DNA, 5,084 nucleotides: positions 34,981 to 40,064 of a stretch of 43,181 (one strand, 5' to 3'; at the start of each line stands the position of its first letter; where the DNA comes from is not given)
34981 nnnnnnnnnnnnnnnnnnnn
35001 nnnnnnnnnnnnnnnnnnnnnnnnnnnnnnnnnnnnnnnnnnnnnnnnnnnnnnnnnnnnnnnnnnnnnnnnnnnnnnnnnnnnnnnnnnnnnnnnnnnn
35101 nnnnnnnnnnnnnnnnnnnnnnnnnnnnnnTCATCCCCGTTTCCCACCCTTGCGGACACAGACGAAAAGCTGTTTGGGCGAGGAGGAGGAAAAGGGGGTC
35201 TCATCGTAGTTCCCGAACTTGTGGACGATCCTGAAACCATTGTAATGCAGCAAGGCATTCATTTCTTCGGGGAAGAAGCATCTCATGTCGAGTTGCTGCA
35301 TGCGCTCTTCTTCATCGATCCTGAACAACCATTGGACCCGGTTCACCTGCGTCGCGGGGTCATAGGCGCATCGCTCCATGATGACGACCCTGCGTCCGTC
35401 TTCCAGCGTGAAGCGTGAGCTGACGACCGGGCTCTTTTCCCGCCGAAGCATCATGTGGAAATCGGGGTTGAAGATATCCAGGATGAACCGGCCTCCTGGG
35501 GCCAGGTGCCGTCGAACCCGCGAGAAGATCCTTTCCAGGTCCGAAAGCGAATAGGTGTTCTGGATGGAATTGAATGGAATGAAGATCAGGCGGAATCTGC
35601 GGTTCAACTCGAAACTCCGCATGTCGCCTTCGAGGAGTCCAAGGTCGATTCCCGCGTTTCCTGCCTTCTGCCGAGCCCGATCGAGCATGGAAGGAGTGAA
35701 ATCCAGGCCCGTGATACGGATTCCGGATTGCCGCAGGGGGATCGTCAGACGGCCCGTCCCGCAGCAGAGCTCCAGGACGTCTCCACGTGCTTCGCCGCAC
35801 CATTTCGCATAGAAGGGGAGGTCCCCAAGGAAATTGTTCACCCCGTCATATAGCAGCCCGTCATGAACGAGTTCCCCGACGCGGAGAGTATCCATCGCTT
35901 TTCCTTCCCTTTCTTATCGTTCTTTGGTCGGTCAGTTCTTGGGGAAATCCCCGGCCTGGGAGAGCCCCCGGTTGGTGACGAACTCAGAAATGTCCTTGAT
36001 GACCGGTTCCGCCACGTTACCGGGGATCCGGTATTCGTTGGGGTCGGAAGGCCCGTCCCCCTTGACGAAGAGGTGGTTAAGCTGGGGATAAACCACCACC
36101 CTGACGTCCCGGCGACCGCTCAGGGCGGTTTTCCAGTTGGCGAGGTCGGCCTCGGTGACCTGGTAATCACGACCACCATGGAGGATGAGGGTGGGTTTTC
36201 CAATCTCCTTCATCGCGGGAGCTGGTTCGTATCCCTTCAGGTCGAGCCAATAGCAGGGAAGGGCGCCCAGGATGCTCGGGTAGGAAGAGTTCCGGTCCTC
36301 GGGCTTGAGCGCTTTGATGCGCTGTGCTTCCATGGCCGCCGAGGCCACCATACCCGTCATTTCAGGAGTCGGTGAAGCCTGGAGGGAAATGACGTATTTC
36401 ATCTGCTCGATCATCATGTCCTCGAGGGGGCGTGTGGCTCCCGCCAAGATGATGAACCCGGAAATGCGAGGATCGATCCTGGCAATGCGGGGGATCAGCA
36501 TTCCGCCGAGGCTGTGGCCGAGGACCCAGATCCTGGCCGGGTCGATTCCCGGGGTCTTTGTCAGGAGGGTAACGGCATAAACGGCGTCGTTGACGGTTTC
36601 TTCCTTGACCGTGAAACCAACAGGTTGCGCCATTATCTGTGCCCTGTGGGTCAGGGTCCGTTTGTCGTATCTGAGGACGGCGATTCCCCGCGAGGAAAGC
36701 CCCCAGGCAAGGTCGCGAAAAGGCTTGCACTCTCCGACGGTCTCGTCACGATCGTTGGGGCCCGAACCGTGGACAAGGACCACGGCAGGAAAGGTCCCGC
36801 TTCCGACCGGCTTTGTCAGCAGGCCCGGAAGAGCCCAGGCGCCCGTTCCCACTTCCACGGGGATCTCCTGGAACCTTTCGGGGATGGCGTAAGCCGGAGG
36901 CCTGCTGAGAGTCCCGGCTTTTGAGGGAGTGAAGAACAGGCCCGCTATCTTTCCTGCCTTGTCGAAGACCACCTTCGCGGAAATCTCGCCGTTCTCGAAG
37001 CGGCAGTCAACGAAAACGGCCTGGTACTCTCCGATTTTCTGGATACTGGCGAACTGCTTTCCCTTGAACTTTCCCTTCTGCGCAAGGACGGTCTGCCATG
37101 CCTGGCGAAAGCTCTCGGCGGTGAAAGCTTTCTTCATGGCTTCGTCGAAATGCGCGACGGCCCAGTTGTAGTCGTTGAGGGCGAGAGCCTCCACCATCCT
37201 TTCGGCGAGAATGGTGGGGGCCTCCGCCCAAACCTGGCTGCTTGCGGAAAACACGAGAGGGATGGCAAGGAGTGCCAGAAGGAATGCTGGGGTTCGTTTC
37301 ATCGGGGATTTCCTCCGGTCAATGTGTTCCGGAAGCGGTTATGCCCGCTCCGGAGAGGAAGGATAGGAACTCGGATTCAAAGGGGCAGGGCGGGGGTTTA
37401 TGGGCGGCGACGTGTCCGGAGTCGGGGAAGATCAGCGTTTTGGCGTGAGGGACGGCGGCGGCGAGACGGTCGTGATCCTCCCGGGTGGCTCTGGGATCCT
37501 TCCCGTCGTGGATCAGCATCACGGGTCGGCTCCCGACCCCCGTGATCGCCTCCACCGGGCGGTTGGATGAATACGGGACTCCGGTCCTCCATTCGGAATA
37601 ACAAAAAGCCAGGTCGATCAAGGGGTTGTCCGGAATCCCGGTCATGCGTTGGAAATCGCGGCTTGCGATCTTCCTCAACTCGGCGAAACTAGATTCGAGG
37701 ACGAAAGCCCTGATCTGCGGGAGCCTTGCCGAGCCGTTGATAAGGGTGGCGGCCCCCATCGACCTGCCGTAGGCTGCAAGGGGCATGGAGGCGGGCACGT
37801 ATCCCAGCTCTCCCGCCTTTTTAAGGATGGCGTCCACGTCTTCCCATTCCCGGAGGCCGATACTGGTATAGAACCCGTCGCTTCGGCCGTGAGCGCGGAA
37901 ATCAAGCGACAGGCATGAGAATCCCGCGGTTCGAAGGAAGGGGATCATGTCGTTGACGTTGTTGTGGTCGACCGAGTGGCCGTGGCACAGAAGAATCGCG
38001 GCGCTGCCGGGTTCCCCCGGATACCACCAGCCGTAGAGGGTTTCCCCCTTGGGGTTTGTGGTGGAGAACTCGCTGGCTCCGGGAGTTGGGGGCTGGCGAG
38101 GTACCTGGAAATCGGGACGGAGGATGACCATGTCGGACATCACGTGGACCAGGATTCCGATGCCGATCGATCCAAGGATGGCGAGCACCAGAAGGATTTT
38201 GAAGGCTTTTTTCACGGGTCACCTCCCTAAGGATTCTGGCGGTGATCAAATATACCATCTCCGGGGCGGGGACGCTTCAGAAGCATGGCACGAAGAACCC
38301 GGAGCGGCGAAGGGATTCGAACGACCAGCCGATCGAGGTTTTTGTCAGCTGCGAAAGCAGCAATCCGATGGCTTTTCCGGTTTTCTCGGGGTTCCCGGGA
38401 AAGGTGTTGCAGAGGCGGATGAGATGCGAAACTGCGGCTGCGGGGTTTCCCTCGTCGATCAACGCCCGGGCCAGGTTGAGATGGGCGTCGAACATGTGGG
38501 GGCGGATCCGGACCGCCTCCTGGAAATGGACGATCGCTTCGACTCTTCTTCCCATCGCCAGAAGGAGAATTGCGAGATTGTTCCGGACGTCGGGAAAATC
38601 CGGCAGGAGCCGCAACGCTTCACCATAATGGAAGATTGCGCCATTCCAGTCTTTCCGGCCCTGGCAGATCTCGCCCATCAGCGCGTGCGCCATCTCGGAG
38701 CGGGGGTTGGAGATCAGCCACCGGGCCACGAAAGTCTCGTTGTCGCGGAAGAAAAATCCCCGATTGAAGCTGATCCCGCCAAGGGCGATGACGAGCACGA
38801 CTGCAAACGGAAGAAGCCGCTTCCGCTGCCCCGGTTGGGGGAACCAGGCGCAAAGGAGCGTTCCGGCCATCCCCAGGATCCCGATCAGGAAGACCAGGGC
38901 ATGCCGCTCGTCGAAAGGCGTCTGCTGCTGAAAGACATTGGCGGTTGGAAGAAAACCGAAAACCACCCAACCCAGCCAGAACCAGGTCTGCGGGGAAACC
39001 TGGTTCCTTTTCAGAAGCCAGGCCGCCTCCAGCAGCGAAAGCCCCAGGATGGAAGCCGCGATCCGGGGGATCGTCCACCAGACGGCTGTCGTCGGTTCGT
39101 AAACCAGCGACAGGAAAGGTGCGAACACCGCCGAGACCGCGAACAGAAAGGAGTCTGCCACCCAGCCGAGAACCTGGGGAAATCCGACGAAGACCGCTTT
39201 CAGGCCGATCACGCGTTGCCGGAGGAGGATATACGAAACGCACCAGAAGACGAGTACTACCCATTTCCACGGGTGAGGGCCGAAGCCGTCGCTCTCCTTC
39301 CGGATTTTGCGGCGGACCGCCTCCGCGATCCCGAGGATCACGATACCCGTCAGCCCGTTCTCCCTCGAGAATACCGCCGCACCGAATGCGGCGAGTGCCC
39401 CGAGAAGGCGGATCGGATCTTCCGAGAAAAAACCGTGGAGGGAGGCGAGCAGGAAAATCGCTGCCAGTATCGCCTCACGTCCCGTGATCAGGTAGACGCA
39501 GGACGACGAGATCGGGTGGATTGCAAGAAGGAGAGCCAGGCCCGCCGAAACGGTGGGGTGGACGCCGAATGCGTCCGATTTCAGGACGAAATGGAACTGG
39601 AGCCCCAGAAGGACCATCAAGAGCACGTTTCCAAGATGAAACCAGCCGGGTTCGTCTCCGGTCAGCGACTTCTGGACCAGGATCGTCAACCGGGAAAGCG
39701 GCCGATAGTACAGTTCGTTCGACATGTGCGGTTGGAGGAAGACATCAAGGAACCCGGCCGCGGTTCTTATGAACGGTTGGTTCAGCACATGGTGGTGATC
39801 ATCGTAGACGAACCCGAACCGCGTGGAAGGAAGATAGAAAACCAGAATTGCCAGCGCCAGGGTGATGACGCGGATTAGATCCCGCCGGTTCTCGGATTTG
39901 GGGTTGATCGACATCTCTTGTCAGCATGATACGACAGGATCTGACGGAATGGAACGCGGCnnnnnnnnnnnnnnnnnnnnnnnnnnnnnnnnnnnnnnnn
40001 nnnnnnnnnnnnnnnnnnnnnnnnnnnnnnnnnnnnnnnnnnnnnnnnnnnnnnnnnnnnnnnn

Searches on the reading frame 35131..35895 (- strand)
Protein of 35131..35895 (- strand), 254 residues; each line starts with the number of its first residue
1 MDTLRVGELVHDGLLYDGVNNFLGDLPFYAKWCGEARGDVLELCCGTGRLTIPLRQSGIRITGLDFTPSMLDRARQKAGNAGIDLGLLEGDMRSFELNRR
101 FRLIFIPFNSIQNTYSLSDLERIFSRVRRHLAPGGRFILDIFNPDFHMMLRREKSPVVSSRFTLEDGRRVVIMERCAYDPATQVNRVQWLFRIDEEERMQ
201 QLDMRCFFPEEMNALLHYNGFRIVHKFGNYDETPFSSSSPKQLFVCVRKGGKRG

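Call 52: search_protein_families(library=pfam, proteins=[window:35131-35895:-])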
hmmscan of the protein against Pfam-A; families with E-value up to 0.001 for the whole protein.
window:35131-35895:- (254 aa): 8 families
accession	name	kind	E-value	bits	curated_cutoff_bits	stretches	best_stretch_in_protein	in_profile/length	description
PF13649.12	Methyltransf_25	-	6.6e-19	68.8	27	1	40-135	1-97/97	Methyltransferase domain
PF08241.18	Methyltransf_11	-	7.2e-13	49.4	21.2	1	41-139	1-95/95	Methyltransferase domain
PF13489.12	Methyltransf_23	-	4.8e-12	46.3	27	1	30-225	17-163/164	Methyltransferase domain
PF08242.18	Methyltransf_12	-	7.4e-12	46.3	30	1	41-137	1-98/98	Methyltransferase domain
PF13847.12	Methyltransf_31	-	3.5e-11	43.4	27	1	39-143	6-113/145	Methyltransferase domain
PF01209.24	Ubie_methyltran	-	5e-07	29.7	20.1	1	38-138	49-150/233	ubiE/COQ5 methyltransferase family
PF05401.17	NodS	-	0.00011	22.5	24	1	35-124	42-126/201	Nodulation protein S (NodS)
PF05175.20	MTS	-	0.00075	19.6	23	0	36-139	31-138/170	Methyltransferase small domain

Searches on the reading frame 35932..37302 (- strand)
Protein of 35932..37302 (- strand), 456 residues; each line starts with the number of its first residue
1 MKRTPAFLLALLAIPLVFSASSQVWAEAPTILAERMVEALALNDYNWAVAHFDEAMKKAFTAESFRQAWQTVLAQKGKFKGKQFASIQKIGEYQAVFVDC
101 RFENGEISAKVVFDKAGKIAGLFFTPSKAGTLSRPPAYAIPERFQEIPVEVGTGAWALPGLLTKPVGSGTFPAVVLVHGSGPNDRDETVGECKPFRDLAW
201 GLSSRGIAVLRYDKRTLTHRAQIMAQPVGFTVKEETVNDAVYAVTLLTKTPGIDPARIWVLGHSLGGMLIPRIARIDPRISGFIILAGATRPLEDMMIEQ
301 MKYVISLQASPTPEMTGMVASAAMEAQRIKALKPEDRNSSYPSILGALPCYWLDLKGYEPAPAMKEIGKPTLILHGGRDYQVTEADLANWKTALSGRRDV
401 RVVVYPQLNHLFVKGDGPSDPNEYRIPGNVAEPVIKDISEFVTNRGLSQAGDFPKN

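Call 52: search_protein_families(library=pfam, proteins=[window:35932-37302:-])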
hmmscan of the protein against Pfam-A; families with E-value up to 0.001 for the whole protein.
window:35932-37302:- (456 aa): 8 families
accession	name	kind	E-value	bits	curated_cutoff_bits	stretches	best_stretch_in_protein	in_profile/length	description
PF13026.12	DUF3887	-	7.9e-19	68.6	31.8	1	33-122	1-91/91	Protein of unknown function (DUF3887)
PF00326.27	Peptidase_S9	-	2.9e-11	43.7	22.6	1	202-303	10-112/213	Prolyl oligopeptidase family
PF12146.15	Hydrolase_4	-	1.1e-10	41.7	27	1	191-412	16-234/239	Serine aminopeptidase, S33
PF12697.13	Abhydrolase_6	-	7.3e-10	40.3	26.3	1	174-412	1-206/217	Alpha/beta hydrolase family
PF01738.24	DLH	-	1e-06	28.9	21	0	362-422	137-198/217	Dienelactone hydrolase family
PF12695.13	Abhydrolase_5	-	0.00013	22.3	27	1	257-310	58-109/164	Alpha/beta hydrolase family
PF00561.26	Abhydrolase_1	-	0.0003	21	25.8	0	254-301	67-112/245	alpha/beta hydrolase fold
PF07859.19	Abhydrolase_3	-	0.00075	19.7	25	0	236-413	48-209/210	alpha/beta hydrolase fold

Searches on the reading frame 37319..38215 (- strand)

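Call 52: search_protein_families(library=pfam, proteins=[window:37319-38215:-])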
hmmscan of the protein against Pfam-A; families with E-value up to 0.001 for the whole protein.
window:37319-38215:- (298 aa): 4 families
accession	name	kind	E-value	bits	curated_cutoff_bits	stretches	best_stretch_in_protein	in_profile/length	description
PF00561.26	Abhydrolase_1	-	1.8e-10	41.3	25.8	1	73-188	2-117/245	alpha/beta hydrolase fold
PF12146.15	Hydrolase_4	-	2.4e-10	40.6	27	1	71-183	4-116/239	Serine aminopeptidase, S33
PF12697.13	Abhydrolase_6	-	1.4e-08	36.1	26.3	1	74-271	1-207/217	Alpha/beta hydrolase family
PF08386.16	Abhydrolase_4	-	0.00017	22.1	21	1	209-277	18-82/103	TAP-like protein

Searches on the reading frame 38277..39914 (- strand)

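Call 52: search_protein_families(library=pfam, proteins=[window:38277-39914:-])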
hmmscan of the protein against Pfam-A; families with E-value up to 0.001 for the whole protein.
window:38277-39914:- (545 aa): 12 families
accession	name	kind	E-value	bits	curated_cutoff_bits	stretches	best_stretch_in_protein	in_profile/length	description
PF14559.12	TPR_19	-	1.2e-13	51.6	25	2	451-509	1-59/68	Tetratricopeptide repeat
PF07719.23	TPR_2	-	2.8e-13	49.3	27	0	442-473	2-33/34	Tetratricopeptide repeat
PF00515.34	TPR_1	-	8.7e-12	44.8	27.8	1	442-473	2-33/34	Tetratricopeptide repeat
PF13414.12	TPR_11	-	1.5e-10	41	26.8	1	421-455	8-42/42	TPR repeat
PF13428.12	TPR_14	-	2.3e-09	37.5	23.5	0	476-510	2-36/44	Tetratricopeptide repeat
PF13431.12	TPR_17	-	5.3e-08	33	24.4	0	430-456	2-28/34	Tetratricopeptide repeat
PF13424.12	TPR_12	-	1.6e-06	28.6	30.1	1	443-498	5-68/77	Tetratricopeptide repeat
PF13432.12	TPR_16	-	2e-06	28.5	32.7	1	447-501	3-57/65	Tetratricopeptide repeat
PF13374.12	TPR_10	-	3.1e-06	27.5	27.5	1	444-471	5-32/42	Tetratricopeptide repeat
PF07721.20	TPR_4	-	5.7e-06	26.9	27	0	477-498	3-24/26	Tetratricopeptide repeat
PF13176.12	TPR_7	-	3.1e-05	24.2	27.9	0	477-500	1-24/36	Tetratricopeptide repeat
PF24575.1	TPR_Slam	-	0.00073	20.4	35.2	0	448-494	54-100/104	Surface lipoprotein assembly modifier, N-terminal TPR repeats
